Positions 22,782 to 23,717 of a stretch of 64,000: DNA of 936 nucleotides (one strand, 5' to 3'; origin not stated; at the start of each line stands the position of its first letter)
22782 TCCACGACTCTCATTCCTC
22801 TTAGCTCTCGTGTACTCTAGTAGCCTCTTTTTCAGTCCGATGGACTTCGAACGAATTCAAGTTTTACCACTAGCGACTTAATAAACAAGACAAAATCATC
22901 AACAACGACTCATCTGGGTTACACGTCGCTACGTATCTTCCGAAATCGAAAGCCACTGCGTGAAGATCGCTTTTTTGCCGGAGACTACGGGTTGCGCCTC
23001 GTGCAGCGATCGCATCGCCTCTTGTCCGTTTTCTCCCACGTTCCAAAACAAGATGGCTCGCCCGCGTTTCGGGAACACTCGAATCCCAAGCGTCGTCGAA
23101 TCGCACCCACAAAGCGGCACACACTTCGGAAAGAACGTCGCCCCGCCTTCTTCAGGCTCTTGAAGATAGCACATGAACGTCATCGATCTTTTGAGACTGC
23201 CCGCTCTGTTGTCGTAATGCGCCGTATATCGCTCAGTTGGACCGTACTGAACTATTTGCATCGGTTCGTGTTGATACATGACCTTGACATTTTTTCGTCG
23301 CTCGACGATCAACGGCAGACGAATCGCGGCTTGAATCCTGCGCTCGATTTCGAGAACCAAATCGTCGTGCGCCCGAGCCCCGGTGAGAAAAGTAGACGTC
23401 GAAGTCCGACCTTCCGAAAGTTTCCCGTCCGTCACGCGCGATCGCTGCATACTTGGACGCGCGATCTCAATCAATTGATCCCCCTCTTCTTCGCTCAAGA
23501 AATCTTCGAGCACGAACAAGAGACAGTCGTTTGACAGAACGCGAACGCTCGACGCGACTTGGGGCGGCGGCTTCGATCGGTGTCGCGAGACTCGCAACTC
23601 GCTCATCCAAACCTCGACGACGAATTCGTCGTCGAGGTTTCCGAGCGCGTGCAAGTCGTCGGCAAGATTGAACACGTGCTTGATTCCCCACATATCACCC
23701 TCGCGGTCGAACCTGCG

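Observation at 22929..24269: Unusual MATH + prolyl-4-hydroxylase domain fusion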

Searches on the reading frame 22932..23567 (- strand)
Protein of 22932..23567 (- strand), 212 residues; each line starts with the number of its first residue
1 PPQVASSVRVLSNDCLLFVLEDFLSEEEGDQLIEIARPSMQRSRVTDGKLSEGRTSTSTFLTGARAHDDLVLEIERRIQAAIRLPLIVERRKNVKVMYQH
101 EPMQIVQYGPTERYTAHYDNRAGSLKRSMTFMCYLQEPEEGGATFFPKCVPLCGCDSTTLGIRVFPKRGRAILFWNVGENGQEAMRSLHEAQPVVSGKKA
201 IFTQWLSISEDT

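Call 21: search_solved_structures(query=window:22932-23567:-, max_evalue=0.01, show_alignments=2)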
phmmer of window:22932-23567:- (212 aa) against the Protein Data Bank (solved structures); distinct sequences matched with E-value up to 0.01: 9.
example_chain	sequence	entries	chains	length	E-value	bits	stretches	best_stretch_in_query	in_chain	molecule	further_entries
2jig_A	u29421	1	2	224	7.1e-21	77.8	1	16-209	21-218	PROLYL-4 HYDROXYLASE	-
3gze_A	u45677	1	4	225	7.3e-21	77.8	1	16-209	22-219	Predicted protein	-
2jij_A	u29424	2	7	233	8.2e-21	77.6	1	16-209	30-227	PROLYL-4 HYDROXYLASE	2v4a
3itq_A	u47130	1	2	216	2.5e-17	66.2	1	14-206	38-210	Prolyl 4-hydroxylase, alpha subunit domain protein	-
5hv0_A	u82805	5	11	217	2.5e-17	66.2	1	14-206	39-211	Prolyl 4-Hydroxylase | 2OG-Fe(II) oxygenase | Procollagen-Proline Dioxygenase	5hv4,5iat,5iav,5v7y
5iax_A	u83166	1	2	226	2.9e-17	66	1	14-206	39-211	Procollagen-Proline Dioxygenase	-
7zsc_A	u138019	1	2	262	6.2e-12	48.6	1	22-206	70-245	Prolyl 4-hydroxylase subunit alpha-2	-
5c5t_A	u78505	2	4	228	2.2e-10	43.5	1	88-207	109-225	Prolyl 4-hydroxylase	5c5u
6tp5_A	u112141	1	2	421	1.8e-05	27.5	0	76-120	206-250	Transmembrane prolyl 4-hydroxylase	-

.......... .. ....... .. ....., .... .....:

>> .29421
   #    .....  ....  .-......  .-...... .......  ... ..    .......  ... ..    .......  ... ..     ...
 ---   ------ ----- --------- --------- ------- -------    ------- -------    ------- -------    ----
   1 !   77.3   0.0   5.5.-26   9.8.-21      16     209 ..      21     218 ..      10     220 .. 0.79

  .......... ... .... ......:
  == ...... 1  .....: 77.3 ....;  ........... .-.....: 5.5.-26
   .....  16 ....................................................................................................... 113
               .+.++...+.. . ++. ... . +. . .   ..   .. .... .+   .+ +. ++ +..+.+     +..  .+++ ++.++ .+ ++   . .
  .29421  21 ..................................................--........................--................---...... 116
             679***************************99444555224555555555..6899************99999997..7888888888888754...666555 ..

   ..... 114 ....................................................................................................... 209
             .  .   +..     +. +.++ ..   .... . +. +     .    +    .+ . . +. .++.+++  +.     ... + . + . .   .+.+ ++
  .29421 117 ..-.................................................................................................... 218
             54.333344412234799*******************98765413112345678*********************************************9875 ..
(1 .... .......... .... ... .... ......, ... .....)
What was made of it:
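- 22932..23549 (-): aa 241-446: prolyl 4-hydroxylase catalytic domain (2OG/Fe(II) double-stranded beta-helix). Cr-P4H-1 E 7e-21, B. anthracis P4H 2.5e-17, human C-P4H alpha-2 6e-12 (call 21).
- On Collagen/plant-type prolyl 4-hydroxylase (2OG-Fe(II) oxygenase, PF13640 / P4Hc): Around Y348-D353 the phmmer alignment of call 21 is shifted by a gap; the equivalence was read directly from RYTAHYD against KYEPHYD.
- On HIF-PHD / PhyA-type cytoplasmic prolyl hydroxylases: No PHD-type chain appears among the sequence hits of call 21.
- Checked: Cr-P4H-1 E 7e-21 (call 21).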

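Call 60: find_homologous_proteins(query=A4, max_evalue=0.00001)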
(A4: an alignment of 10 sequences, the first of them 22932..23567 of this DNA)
Query A4 (10 sequences) (212 aa, profile of the alignment): 214 proteins with E <= 0.00001 among 8000 candidates; the best 120 are listed.
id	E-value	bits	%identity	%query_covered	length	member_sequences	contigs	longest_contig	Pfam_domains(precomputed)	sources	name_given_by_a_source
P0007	2.3e-95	336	64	100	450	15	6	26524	PF13640.13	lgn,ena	-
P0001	3.4e-95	335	100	100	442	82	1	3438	PF13640.13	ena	-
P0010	1.1e-94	334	52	98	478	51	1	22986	PF13640.13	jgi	jgi:prolyl 4-hydroxylase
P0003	2.9e-94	332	67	99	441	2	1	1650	PF13640.13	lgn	-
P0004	1.3e-93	330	67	97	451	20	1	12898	PF13640.13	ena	-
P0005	5.2e-93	328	66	97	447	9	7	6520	PF13640.13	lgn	-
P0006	4.6e-92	325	66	97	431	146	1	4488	PF13640.13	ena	-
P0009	7.7e-90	318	54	97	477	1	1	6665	PF13640.13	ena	-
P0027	4.5e-83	296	46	91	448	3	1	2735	PF13640.13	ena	-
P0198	7.7e-83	295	46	91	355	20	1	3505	PF13640.13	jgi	jgi:hypothetical protein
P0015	1.6e-80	288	43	98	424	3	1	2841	PF13640.13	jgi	jgi:hypothetical protein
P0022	1.1e-79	285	44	97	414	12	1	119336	PF13640.13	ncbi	-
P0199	2.2e-77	277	43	92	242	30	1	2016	PF13640.13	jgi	jgi:hypothetical protein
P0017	2.3e-75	271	53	53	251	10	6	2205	PF13640.13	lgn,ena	-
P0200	6.2e-75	269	45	91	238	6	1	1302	PF13640.13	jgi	jgi:prolyl 4-hydroxylase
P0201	1.2e-68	249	46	44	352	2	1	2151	PF13640.13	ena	-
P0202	3.7e-67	244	43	78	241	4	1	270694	PF13640.13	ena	-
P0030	1.8e-62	229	29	65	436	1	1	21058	PF13640.13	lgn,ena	-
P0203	1.3e-61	226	37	94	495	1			PF13640.13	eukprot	eukprot:CAMPEP_0198239760 /NCGR_PEP_ID=MMETSP1446-20131203/5070_1 /TAXON_ID=1461542 ORGANISM="Uniden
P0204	3.4e-57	211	43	77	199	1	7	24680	PF13640.13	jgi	jgi:prolyl 4-hydroxylase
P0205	2.9e-51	192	39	94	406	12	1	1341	PF22486.3,PF13640.13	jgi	jgi:hypothetical protein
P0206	5.6e-51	191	52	42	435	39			-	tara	tara:strand:+ start:829 stop:2136 length:1308 start_codon:yes stop_codon:yes gene_type:complete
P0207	1.8e-42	163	45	51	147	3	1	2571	PF13640.13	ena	-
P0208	2.8e-40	156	51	46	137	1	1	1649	PF13640.13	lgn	-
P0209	5.9e-37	145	33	95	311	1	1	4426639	PF13640.13,PF03171.27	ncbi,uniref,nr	ncbi:PREDICTED: probable prolyl 4-hydroxylase 10 [Nelumbo nucifera]|uniref:procollagen-proline 4-dio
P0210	2.4e-34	137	32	77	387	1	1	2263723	PF13640.13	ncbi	ncbi:hypothetical protein N2152v2_007339 [Parachlorella kessleri]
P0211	1.3e-33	134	33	96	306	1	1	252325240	PF13640.13,PF03171.27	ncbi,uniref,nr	ncbi:probable prolyl 4-hydroxylase 10 isoform X1 [Vicia villosa]|uniref:probable prolyl 4-hydroxylas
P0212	1.8e-33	134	32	92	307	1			PF13640.13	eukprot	eukprot:TRINITY_DN2320_c0_g1_i1.p1 TRINITY_DN2320_c0_g1~~TRINITY_DN2320_c0_g1_i1.p1 ORF type:complet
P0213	4.7e-31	126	31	94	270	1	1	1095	PF13640.13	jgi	-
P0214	1.0e-30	125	29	98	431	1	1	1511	PF23914.2,PF13414.13,PF13640.13,PF00515.35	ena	-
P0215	2.4e-30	124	34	92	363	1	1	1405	PF13640.13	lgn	-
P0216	3.0e-29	120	31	94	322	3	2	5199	PF13640.13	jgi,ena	jgi:prolyl 4-hydroxylase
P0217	1.0e-27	115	35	97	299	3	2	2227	PF13640.13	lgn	-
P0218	1.3e-26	111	32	95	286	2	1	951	PF13640.13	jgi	-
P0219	7.5e-26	109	31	94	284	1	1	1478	PF13640.13,PF03171.27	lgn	-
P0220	4.4e-25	106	36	43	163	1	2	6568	PF13640.13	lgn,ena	-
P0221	2.4e-24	104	32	96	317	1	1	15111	PF13640.13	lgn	-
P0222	9.9e-24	102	30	95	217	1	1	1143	PF13640.13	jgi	-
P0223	1.1e-23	102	31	96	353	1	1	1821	PF13640.13,PF01549.30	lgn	-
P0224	1.6e-23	101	32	88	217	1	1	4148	PF13640.13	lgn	-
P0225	2.6e-23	101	30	90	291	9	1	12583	PF13640.13,PF03171.27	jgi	jgi:prolyl 4-hydroxylase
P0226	5.0e-23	100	26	86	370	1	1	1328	PF13640.13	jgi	jgi:prolyl 4-hydroxylase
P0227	5.5e-23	100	26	89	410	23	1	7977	PF13640.13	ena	-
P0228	5.7e-23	100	33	90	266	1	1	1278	PF13640.13,PF03171.27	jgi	jgi:prolyl 4-hydroxylase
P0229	6.5e-23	99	33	90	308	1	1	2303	PF13640.13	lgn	-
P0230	1.4e-22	98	33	94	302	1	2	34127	PF13640.13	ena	-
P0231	2.1e-22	98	29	90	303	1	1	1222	PF13640.13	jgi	jgi:prolyl 4-hydroxylase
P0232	4.7e-22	97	29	90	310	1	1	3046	PF13640.13,PF03171.27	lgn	-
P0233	1.0e-21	95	31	90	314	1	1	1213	PF13640.13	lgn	-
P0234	1.0e-21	95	42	52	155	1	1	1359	PF13640.13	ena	-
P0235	2.0e-21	95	32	89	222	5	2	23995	PF13640.13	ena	-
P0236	2.1e-21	94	31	94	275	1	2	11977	PF13640.13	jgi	-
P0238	3.4e-21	94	30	99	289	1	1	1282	PF13640.13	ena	-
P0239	3.7e-21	94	29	89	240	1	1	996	PF13640.13,PF03171.27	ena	-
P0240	4.4e-21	93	28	94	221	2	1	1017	PF13640.13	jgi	jgi:predicted 2-oxoglutarate/Fe(II)-dependent dioxygenase YbiX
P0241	9.2e-21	92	28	94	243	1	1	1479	PF13640.13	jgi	-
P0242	1.0e-20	92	31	90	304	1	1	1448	PF13640.13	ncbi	-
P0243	1.3e-20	92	30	90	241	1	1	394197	PF13640.13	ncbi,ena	-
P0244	1.3e-20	92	29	90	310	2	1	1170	PF13640.13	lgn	-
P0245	1.8e-20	91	29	96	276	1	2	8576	PF13640.13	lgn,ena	-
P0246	1.8e-20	91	31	90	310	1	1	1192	PF13640.13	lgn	-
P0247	2.9e-20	91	31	93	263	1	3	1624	PF13640.13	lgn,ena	-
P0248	4.3e-20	90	29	90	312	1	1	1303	PF13640.13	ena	-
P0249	5.2e-20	90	26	93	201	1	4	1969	PF13640.13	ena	-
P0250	5.9e-20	90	31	88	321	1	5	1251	PF13640.13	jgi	-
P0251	7.3e-20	89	28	90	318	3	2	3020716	PF13640.13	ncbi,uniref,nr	ncbi:2OG-Fe(II) oxygenase [Luteimonas sp. MC1572]|uniref:2OG-Fe(II) oxygenase n=1 Tax=Luteimonas sp.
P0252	9.0e-20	89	30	90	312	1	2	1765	PF13640.13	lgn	-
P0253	9.1e-20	89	29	94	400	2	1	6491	PF13640.13,PF01549.30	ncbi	-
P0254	1.1e-19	89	29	90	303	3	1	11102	PF13640.13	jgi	jgi:prolyl 4-hydroxylase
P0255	1.1e-19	89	27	97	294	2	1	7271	PF13640.13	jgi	jgi:prolyl 4-hydroxylase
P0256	1.2e-19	89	28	94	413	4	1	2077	PF13640.13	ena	-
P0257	1.5e-19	88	25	90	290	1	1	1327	PF13640.13,PF01549.30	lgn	-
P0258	1.5e-19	88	28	49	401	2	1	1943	PF13640.13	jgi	-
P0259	1.6e-19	88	28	94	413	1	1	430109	PF13640.13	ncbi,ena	-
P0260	2.5e-19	88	28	97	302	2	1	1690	PF13640.13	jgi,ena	-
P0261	2.7e-19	88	25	90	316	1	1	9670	PF13640.13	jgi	jgi:prolyl 4-hydroxylase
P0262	2.8e-19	88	29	90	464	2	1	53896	PF13640.13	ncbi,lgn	-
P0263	2.9e-19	87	27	90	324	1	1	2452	PF13640.13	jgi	jgi:prolyl 4-hydroxylase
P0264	3.0e-19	87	27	90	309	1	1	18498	PF13640.13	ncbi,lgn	-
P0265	3.5e-19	87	30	90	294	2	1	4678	PF13640.13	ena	-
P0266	6.1e-19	86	28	94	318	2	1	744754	PF13640.13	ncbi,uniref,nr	ncbi:2OG-Fe(II) oxygenase [Luteimonas sp. MC1782]|uniref:2OG-Fe(II) oxygenase n=1 Tax=Luteimonas sp.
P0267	6.2e-19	86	31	84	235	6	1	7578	PF13640.13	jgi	jgi:prolyl 4-hydroxylase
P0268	6.4e-19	86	29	88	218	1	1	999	PF13640.13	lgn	-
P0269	9.4e-19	86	28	95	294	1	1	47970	PF13640.13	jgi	jgi:prolyl 4-hydroxylase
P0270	9.6e-19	86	30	82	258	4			PF13640.13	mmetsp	mmetsp:Transcript_12734/g.27208 ORF Transcript_12734/g.27208 Transcript_12734/m.27208 type:complete 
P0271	2.1e-18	85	28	90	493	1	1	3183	PF13640.13,PF01549.30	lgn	-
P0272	2.1e-18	85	24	91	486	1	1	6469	PF13640.13,PF01549.30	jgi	jgi:prolyl 4-hydroxylase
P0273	2.4e-18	84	27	90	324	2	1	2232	PF13640.13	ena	-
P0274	2.6e-18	84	27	97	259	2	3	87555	PF13640.13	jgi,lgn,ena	jgi:prolyl 4-hydroxylase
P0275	2.7e-18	84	28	90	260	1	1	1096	PF13640.13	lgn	-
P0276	3.0e-18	84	27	94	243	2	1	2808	PF13640.13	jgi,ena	jgi:prolyl 4-hydroxylase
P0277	3.9e-18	84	32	88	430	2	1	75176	PF13640.13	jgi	jgi:hypothetical protein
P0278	5.9e-18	83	27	90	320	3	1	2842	PF13640.13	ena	-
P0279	6.5e-18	83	31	54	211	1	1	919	PF13640.13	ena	-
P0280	8.1e-18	83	28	90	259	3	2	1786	PF13640.13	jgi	-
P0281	9.1e-18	83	31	92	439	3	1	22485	PF13640.13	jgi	jgi:prolyl 4-hydroxylase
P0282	1.1e-17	82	29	89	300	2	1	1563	PF13640.13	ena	-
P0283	1.6e-17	82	29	95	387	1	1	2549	PF13640.13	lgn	-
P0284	2.0e-17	81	28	90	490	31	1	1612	PF13640.13,PF01549.30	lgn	-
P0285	2.2e-17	81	28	94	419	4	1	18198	PF13640.13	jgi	jgi:prolyl 4-hydroxylase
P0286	2.8e-17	81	28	92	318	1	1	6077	PF13640.13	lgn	-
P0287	2.9e-17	81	29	97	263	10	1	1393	PF13640.13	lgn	-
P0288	2.9e-17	81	29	97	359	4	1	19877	PF13640.13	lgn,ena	-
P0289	3.4e-17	81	31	90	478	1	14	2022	PF13640.13,PF01549.30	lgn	-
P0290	3.5e-17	81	29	90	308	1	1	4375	PF13640.13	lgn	-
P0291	3.8e-17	81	31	89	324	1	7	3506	PF13640.13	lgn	-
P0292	3.8e-17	81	33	93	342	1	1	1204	PF13640.13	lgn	-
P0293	4.5e-17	80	29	94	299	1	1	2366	PF13640.13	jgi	jgi:prolyl 4-hydroxylase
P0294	8.6e-17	79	29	89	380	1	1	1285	PF13640.13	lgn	-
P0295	9.8e-17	79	28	90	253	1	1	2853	PF13640.13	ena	-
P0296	1.2e-16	79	29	89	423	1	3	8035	PF13640.13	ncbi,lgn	-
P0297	1.9e-16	78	30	95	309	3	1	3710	PF13640.13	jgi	jgi:prolyl 4-hydroxylase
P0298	3.2e-16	77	27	93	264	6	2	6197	PF13640.13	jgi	jgi:prolyl 4-hydroxylase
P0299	3.5e-16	77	29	90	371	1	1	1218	PF13640.13,PF01549.30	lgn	-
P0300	3.8e-16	77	29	96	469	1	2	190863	PF13640.13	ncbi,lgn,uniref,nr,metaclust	ncbi:prolyl hydroxylase family protein [Thiofilum flexile]|uniref:prolyl hydroxylase family protein 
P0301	3.9e-16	77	29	90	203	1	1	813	PF13640.13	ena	-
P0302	4.3e-16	77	27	92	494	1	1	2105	PF13640.13,PF01549.30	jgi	jgi:prolyl 4-hydroxylase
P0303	4.8e-16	77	25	91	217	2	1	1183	PF13640.13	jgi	jgi:prolyl 4-hydroxylase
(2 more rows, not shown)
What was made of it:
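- Closest known: Chlamydomonas reinhardtii prolyl 4-hydroxylase 1. Same: Land-plant P4Hs are the nearest named relatives outside the family (Nelumbo P4H10, E 6e-37; call 60).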

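Call 61: search_protein_families(library=pfam, proteins=[P0205, P0203, P0206, P0210, P0277, P0281, P0262, P0227, P0256], max_evalue=0.01)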
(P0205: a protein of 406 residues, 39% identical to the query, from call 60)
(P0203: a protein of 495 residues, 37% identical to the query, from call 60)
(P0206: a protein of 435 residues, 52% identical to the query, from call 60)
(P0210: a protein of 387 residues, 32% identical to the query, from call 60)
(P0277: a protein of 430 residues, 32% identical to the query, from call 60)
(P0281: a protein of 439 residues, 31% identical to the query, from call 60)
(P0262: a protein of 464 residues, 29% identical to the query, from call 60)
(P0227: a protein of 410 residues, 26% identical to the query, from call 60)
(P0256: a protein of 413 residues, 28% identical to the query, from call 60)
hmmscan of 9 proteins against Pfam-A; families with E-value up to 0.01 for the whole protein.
P0205 (406 aa): 3 families
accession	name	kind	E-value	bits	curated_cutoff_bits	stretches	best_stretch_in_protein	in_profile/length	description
PF13640.12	2OG-FeII_Oxy_3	-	6.2e-15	56.4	27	1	304-403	2-98/98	2OG-Fe(II) oxygenase superfamily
PF22486.2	MATH_2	-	1.3e-06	29.1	32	1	12-66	3-61/136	MATH domain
PF00917.32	MATH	-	0.0046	17.7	21.2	0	97-155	53-110/113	MATH domain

P0203 (495 aa): 2 families
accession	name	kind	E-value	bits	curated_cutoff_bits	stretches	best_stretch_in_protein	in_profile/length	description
PF13640.12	2OG-FeII_Oxy_3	-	1.9e-14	54.8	27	1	361-489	1-98/98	2OG-Fe(II) oxygenase superfamily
PF03171.26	2OG-FeII_Oxy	-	0.00036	21.2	23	0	359-488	2-99/101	2OG-Fe(II) oxygenase superfamily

P0206 (435 aa): 1 family
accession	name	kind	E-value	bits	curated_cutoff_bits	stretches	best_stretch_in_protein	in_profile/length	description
PF13640.12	2OG-FeII_Oxy_3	-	6.1e-05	24.3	27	1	379-413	1-38/98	2OG-Fe(II) oxygenase superfamily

P0210 (387 aa): 2 families
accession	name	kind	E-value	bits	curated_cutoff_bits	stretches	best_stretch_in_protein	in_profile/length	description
PF13640.12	2OG-FeII_Oxy_3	-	2.2e-10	41.8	27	1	223-355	2-87/98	2OG-Fe(II) oxygenase superfamily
PF20043.4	DUF6445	-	0.006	17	24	1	234-273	105-141/224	Family of unknown function (DUF6445)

P0277 (430 aa): 2 families
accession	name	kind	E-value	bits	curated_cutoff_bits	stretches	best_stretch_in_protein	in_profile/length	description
PF13640.12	2OG-FeII_Oxy_3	-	2.8e-14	54.3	27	1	321-424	2-98/98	2OG-Fe(II) oxygenase superfamily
PF23310.1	TPR_27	-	0.0012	18.9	27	0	14-69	21-77/110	Plant tetratrico peptide repeats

P0281 (439 aa): 1 family
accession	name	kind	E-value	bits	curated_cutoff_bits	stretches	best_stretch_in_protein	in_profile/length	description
PF13640.12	2OG-FeII_Oxy_3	-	1.4e-15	58.4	27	1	339-439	1-98/98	2OG-Fe(II) oxygenase superfamily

P0262 (464 aa): 2 families
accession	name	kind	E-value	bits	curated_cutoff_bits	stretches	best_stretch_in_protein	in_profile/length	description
PF13640.12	2OG-FeII_Oxy_3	-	7.6e-17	62.5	27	1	170-270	3-98/98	2OG-Fe(II) oxygenase superfamily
PF13661.12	2OG-FeII_Oxy_4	-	0.0048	17.8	27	0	170-270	3-98/98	2OG-Fe(II) oxygenase superfamily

P0227 (410 aa): 1 family
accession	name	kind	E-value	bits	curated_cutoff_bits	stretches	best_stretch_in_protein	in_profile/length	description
PF13640.12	2OG-FeII_Oxy_3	-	1.8e-09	38.8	27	1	286-397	1-74/98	2OG-Fe(II) oxygenase superfamily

P0256 (413 aa): 3 families
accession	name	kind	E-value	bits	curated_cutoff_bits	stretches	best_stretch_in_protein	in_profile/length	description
PF13640.12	2OG-FeII_Oxy_3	-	2e-13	51.5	27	1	306-406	3-98/98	2OG-Fe(II) oxygenase superfamily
PF12255.14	TcdB_toxin_midC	-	0.0035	17.7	25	1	81-147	37-103/147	Insecticide toxin TcdB middle/C-terminal region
PF08238.18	Sel1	-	0.0036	18.3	30.7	0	63-92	7-36/36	Sel1 repeat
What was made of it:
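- On MATH / TRAF-C domain (Pfam PF00917, PF22486): Relative P0205: MATH_2 E 1.3e-6 (29.1 bits) and MATH E 4.6e-3 (call 61).
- A relative, P0205, scores MATH_2 E 1.3e-6 and MATH E 4.6e-3 (call 61).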

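Call 64: find_encoding_contigs(protein=P0205, flank=3000, max_places=3)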
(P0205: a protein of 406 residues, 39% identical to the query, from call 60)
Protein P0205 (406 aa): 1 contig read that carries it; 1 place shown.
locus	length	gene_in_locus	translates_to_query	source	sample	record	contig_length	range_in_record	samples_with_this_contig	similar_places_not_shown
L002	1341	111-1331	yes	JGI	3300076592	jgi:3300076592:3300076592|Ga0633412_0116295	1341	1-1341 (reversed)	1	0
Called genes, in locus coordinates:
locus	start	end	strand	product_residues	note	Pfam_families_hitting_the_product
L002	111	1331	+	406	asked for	PF22486:MATH_2 (faint), PF13640:2OG-FeII_Oxy_3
